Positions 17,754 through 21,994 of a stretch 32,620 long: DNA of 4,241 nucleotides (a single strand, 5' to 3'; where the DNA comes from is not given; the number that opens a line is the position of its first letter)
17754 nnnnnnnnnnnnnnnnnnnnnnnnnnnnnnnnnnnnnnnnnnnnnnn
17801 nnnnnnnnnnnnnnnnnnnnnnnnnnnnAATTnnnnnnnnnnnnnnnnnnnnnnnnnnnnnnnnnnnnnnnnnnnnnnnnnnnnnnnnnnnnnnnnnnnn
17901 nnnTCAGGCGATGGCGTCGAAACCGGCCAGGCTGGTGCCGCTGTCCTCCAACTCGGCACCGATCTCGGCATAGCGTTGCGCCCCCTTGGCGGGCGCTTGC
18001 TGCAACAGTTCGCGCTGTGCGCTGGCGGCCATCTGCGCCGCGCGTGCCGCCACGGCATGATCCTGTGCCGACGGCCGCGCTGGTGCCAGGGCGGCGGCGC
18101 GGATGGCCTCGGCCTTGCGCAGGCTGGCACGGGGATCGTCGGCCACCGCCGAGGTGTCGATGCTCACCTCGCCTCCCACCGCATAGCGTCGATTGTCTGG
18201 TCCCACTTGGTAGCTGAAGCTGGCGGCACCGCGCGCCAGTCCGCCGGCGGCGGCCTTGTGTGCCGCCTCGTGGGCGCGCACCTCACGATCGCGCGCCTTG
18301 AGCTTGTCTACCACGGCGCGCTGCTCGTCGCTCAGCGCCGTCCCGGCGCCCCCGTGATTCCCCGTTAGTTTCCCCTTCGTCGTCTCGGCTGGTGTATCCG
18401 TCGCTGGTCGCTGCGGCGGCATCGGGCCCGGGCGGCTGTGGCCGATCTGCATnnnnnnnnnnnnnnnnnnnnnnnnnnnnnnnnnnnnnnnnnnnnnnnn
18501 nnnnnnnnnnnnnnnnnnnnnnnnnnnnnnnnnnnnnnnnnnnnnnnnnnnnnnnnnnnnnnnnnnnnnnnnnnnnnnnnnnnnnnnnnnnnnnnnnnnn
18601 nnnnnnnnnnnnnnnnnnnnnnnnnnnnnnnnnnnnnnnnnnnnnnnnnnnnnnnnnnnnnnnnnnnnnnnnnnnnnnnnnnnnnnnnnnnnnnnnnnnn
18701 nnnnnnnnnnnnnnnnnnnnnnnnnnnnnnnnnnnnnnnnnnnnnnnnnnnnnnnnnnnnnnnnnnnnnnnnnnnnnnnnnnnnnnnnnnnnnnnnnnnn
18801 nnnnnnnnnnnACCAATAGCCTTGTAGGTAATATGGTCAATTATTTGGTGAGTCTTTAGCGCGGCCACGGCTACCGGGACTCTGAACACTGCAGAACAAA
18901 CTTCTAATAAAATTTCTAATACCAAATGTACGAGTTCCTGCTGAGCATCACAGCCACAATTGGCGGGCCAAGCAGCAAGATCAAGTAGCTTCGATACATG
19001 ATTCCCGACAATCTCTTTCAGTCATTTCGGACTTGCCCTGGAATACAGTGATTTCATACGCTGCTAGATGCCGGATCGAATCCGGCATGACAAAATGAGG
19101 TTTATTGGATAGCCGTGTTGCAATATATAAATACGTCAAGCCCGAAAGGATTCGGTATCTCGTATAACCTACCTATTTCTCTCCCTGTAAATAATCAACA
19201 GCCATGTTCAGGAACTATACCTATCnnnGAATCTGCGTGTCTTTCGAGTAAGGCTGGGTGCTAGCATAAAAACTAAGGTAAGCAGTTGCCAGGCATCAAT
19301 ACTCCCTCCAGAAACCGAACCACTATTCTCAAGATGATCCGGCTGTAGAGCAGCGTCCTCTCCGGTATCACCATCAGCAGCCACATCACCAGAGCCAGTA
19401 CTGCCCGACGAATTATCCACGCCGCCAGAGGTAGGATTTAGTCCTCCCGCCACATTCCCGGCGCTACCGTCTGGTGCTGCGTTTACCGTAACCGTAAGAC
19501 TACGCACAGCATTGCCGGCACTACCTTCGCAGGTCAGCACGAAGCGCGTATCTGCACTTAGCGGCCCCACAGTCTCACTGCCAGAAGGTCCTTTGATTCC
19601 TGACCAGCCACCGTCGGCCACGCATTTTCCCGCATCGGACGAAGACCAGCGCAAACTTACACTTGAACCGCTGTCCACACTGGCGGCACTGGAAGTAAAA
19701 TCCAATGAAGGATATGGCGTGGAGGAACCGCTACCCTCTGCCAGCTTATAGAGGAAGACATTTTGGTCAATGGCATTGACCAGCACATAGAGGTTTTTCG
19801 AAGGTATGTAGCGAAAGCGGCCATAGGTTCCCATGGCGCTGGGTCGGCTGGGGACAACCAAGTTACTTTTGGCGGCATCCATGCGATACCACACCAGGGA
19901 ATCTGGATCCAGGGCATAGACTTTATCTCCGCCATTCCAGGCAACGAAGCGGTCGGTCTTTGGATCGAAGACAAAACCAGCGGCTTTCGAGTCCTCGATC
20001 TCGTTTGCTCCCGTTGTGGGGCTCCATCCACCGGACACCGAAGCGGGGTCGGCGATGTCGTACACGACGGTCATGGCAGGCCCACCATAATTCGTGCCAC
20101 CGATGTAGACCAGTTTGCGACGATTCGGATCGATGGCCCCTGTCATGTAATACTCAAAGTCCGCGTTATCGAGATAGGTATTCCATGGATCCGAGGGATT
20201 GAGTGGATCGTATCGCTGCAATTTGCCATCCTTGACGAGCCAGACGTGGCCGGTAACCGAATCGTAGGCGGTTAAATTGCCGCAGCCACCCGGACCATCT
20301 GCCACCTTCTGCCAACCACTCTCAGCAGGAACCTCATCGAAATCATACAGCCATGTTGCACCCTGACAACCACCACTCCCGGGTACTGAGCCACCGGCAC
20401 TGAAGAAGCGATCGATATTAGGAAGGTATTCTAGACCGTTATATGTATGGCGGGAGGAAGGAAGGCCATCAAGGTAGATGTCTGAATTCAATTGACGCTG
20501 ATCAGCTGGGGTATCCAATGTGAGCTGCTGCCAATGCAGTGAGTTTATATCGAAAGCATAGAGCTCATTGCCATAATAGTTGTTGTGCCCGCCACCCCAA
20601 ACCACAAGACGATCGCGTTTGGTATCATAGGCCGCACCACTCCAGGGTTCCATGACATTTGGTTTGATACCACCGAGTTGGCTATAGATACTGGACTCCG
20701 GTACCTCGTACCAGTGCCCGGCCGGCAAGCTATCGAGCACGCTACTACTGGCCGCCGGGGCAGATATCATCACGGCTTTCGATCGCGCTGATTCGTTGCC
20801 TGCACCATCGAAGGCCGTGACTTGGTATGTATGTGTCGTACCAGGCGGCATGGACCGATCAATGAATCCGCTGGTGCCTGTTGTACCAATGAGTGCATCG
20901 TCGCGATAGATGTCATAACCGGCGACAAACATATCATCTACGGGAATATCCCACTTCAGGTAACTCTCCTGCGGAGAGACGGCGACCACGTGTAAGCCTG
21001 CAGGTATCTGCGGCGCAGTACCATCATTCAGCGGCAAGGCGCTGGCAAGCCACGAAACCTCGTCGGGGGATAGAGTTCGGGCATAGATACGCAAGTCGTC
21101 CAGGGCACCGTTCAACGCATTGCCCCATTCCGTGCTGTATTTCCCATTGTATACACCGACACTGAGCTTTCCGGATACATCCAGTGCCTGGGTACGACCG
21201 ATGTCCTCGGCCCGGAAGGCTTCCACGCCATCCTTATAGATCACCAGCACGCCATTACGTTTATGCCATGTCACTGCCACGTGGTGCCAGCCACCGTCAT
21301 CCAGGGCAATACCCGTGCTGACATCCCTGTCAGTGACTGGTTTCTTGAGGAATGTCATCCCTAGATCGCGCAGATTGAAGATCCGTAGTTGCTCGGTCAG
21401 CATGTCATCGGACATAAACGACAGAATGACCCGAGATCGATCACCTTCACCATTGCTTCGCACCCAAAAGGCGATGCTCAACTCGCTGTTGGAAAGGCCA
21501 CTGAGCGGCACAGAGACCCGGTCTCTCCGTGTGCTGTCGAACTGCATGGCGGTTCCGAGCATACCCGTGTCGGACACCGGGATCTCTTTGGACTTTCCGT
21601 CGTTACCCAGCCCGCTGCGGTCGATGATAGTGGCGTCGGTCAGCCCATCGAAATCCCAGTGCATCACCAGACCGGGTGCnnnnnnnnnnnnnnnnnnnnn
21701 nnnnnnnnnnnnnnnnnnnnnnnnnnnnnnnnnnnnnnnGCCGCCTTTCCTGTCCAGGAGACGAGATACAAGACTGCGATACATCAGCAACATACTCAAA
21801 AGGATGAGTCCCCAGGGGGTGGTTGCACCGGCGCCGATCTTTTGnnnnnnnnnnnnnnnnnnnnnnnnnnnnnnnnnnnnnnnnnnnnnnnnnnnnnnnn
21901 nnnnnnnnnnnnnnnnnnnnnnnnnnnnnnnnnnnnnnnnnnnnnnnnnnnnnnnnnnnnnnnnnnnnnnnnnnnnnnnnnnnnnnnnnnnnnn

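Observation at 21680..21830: The giant ORF is two complete secreted-protein architectures joined head-to-tail with no stop codon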

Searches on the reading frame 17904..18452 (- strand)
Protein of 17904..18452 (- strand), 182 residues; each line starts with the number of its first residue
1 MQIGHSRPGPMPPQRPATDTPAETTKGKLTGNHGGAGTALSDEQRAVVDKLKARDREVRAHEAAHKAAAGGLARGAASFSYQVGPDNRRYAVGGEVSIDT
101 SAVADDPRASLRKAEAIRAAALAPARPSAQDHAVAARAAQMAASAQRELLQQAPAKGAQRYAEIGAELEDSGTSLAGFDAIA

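Call 16: search_protein_families(library=pfam, proteins=[window:17904-18452:-], max_evalue=0.001)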
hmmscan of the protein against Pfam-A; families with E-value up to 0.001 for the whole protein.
window:17904-18452:- (182 aa): 1 family
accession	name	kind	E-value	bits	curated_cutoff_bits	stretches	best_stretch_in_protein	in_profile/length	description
PF12118.13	SprA-related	-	1.6e-27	97.2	27.3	1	42-150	183-290/335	SprA-related family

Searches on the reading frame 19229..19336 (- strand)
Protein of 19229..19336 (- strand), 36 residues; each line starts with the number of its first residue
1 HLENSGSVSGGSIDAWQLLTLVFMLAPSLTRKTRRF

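Call 18: search_protein_families(library=ncbifam, proteins=[window:19229-19336:-], max_evalue=10)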
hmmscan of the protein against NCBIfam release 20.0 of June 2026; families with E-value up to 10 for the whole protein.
seq(36 aa): 1 family
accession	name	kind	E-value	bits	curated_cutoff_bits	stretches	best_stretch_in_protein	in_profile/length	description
NF006455.0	PRK08813.1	equivalog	0.21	10.8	489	1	7-35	304-332/374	threonine dehydratase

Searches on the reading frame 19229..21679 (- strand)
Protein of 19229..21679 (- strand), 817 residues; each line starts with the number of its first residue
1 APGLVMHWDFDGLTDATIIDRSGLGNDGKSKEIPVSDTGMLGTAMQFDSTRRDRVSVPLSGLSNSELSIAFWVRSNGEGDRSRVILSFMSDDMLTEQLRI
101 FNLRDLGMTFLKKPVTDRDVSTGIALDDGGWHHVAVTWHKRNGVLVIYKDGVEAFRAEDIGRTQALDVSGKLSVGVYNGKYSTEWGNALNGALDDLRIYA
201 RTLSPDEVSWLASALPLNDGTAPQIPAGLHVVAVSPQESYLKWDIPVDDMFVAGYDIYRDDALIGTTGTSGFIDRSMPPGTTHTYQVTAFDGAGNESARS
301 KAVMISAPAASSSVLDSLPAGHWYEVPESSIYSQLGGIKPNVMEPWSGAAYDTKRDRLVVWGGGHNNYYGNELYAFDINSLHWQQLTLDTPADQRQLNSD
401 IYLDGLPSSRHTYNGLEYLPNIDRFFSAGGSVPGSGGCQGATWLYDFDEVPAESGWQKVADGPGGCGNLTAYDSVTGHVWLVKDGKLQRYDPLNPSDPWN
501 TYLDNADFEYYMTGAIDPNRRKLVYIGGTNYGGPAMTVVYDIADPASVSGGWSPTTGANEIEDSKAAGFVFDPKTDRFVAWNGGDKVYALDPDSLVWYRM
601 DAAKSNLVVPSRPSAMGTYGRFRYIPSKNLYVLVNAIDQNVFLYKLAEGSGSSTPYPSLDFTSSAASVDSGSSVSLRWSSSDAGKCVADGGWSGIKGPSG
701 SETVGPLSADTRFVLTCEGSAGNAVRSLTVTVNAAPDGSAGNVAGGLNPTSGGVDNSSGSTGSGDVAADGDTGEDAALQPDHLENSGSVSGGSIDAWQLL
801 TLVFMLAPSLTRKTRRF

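Call 42: search_protein_representatives(protein=window:19229-21679:-)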
Query: 817 residues. Proteins with E-value up to 0.001 (for the whole library): 30257; up to 1e-10: 11179; up to 1e-30: 2260. The best 150 are listed.
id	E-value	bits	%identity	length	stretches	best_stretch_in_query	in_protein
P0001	0.0e+00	1909.6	90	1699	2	1-817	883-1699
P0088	2.7e-263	892.6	37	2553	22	219-309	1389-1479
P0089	7.5e-254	861.3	40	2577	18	301-732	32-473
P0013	2.2e-238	810.2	47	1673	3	2-736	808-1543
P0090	1.0e-237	808.0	40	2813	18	311-734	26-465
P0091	2.7e-230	783.4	49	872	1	3-795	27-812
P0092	1.6e-215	734.6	53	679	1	3-651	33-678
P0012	3.4e-205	700.4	47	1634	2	123-773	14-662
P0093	1.5e-181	622.2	43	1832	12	212-303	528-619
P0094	1.4e-176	605.7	45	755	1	1-718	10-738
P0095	1.7e-173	595.5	37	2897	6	214-656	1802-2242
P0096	2.9e-159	548.4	31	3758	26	198-310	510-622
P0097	1.8e-149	516.0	33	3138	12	2-310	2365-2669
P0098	4.1e-148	511.5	40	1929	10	305-736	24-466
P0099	4.3e-148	511.5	39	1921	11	307-656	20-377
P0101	5.1e-146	504.6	43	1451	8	303-736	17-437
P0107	1.3e-130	453.6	40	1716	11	487-732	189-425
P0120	6.6e-116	405.0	45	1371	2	192-604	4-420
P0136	2.6e-106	373.3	43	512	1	308-753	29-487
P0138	9.4e-105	368.1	45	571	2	309-734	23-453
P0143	4.1e-104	366.0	41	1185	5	337-733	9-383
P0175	2.7e-90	320.3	37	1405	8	315-732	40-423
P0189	1.3e-87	311.4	32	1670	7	3-311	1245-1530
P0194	6.2e-87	309.2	32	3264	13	216-306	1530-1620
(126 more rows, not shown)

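Call 50: search_protein_families(library=pfam, proteins=[P0101, P0107, P0120, P0143, P0175], max_evalue=0.0001)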
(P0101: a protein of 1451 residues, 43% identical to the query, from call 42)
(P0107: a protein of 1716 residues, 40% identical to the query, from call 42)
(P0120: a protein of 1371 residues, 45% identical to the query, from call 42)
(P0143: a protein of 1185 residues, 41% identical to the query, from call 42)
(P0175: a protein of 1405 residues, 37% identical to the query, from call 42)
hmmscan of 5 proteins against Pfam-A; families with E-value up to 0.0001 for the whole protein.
P0101 (1451 aa): 4 families
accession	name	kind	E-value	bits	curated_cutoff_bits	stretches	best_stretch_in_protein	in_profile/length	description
PF24681.1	Kelch_KLHDC2_KLHL20_DRC7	-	4.1e-09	36.5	50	1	72-159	61-193/221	KLHDC2/KLHL20/DRC7 Kelch-repeats domain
PF13964.12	Kelch_6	-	1.8e-06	28.2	25.3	0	127-166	12-49/50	Kelch motif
PF24981.1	Beta-prop_ATRN-LZTR1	-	9.8e-06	25.5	50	1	78-226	3-160/289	Attractin/LZTR1 beta-propeller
PF13418.12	Kelch_4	-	1.9e-05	24.9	21.6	0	127-164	13-48/49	Galactose oxidase, central domain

P0107 (1716 aa): 0 families

P0120 (1371 aa): 3 families
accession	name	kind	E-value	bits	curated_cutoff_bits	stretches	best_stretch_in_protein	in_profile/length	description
PF00041.27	fn3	-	6.2e-09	36.4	25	0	45-137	9-63/84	Fibronectin type III domain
PF24681.1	Kelch_KLHDC2_KLHL20_DRC7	-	3.2e-05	23.8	50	0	170-214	62-154/221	KLHDC2/KLHL20/DRC7 Kelch-repeats domain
PF18370.7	RGI_lyase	-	7.2e-05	23.5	27.8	0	506-563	17-74/86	Rhamnogalacturonan I lyases beta-sheet domain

P0143 (1185 aa): 7 families
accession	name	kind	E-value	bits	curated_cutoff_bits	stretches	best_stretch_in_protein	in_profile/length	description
PF24681.1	Kelch_KLHDC2_KLHL20_DRC7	-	5e-10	39.5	50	1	23-123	58-153/221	KLHDC2/KLHL20/DRC7 Kelch-repeats domain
PF13418.12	Kelch_4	-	3.1e-08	33.9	21.6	0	21-61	6-47/49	Galactose oxidase, central domain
PF24981.1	Beta-prop_ATRN-LZTR1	-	1.6e-07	31.3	50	1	28-165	50-200/289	Attractin/LZTR1 beta-propeller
PF13415.12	Kelch_3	-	3.2e-06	27.6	22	0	87-111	8-31/48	Galactose oxidase, central domain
PF19407.5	DUF5979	-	1.2e-05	26.3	25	0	1083-1124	5-47/104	Domain of unknown function (DUF5979)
PF13964.12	Kelch_6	-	1.7e-05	25.1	25.3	0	79-115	10-45/50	Kelch motif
PF01344.31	Kelch_1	-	9e-05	22.3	20.1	0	233-255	18-44/46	Kelch motif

P0175 (1405 aa): 0 families

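Call 52: find_encoding_contigs(protein=P0091, flank=8000, max_places=2)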
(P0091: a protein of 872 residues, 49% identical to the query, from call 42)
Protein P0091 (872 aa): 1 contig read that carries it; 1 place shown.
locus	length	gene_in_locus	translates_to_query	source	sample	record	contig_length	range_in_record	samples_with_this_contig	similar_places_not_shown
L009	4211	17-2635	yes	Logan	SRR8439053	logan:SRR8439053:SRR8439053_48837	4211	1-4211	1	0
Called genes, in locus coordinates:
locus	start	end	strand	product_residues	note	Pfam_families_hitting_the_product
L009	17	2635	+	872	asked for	PF00354:Pentaxin (weak), PF13385:Laminin_G_3, PF24681:Kelch_KLHDC2_KLHL20_DRC7 (weak)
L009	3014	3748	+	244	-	-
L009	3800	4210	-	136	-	?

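Call 55: find_encoding_contigs(protein=P0092, flank=8000, max_places=2)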
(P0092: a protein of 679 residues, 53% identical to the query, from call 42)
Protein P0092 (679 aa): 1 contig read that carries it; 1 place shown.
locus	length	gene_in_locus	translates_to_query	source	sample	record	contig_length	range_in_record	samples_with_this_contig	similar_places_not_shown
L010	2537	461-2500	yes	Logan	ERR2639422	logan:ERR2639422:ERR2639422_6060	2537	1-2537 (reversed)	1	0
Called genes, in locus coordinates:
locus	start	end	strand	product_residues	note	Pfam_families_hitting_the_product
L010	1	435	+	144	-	?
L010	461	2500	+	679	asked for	PF00354:Pentaxin, PF13385:Laminin_G_3, PF00041:fn3 (faint), PF24681:Kelch_KLHDC2_KLHL20_DRC7 (faint)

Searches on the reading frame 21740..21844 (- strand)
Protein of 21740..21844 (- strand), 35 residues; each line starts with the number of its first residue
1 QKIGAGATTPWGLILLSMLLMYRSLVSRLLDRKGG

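Call 18: search_protein_families(library=ncbifam, proteins=[window:21740-21844:-], max_evalue=10)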
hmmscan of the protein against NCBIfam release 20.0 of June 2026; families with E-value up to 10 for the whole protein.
seq(35 aa): 0 families
